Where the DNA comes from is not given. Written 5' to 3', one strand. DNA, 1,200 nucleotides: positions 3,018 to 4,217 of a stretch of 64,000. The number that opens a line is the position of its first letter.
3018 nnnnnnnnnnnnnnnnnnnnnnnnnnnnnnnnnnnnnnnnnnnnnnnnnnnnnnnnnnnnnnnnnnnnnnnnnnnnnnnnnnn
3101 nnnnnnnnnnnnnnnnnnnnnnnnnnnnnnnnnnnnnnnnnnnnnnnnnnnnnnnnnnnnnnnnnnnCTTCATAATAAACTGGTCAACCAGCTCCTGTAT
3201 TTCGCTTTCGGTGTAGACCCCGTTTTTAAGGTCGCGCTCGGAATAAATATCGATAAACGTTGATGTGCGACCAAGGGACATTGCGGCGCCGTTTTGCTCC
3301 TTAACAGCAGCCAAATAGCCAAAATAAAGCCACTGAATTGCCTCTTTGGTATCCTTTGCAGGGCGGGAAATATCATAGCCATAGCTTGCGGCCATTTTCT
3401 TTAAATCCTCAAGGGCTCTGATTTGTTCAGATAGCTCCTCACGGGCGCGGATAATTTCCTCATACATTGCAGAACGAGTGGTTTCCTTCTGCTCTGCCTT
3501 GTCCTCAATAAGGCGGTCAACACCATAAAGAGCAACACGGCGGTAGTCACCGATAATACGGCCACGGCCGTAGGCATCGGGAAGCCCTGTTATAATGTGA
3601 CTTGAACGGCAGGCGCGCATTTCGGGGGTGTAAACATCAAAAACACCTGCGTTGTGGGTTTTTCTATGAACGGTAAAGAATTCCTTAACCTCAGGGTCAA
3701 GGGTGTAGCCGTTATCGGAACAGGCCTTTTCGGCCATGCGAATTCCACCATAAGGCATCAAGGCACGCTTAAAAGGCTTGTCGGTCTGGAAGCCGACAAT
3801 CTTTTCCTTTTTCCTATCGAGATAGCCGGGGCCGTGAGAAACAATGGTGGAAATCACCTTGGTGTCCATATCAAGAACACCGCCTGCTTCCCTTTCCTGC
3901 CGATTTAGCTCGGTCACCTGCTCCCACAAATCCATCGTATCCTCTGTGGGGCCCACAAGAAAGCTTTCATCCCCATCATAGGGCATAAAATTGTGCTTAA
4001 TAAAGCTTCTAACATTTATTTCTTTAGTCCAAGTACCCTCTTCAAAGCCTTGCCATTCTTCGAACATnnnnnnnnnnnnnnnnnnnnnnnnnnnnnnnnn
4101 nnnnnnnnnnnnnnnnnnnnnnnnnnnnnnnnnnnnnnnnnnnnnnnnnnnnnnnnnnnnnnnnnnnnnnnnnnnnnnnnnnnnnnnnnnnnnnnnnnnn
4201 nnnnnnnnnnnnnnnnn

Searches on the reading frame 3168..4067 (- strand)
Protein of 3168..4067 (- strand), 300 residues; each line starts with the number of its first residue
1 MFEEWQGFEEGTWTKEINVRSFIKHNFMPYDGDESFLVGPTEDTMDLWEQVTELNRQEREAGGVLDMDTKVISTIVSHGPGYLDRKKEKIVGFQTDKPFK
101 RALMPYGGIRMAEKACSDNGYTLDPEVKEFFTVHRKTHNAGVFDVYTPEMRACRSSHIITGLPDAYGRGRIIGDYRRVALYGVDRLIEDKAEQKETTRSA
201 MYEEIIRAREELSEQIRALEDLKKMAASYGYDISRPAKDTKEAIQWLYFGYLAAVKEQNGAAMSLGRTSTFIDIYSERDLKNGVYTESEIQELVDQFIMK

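Call 52: find_related_loci(query=window:3168-4067:-, collection=metagenome_contigs, flank=7000)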
Query window:3168-4067:- (300 aa) in metagenome_contigs; peptide patterns used: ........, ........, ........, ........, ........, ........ (x = any residue, [..] = any of these).
600 stretches matched a pattern (row limit reached: there are more); 588 encode a relative of the query (tblastn E <= 1e-3); the best 80 are kept; 80 distinct loci.
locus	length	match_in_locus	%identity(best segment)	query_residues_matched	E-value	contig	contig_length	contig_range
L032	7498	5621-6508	82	5-300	2e-177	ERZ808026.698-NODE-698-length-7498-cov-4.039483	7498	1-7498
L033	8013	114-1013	80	1-300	8e-169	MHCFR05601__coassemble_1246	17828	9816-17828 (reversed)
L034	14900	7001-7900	79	1-300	9e-166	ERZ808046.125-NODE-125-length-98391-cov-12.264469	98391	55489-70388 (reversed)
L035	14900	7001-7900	78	1-300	9e-165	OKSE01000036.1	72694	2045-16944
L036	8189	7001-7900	78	1-300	1e-164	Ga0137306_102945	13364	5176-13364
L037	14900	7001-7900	77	1-300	2e-161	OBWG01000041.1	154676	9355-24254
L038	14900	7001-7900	76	1-300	5e-160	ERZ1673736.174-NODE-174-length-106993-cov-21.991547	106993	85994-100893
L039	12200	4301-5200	76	1-300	5e-160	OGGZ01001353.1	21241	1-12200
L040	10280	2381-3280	75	1-300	5e-160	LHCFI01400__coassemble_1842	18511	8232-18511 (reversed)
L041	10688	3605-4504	76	1-300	6e-160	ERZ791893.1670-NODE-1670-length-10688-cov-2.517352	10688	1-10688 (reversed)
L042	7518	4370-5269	76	1-300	7e-160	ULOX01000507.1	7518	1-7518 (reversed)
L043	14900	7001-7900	76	1-300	8e-160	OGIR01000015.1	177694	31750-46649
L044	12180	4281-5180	76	1-300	9e-160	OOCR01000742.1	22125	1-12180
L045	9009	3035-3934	76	1-300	1e-159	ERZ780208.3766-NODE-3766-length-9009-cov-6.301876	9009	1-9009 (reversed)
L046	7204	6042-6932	75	4-300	4e-160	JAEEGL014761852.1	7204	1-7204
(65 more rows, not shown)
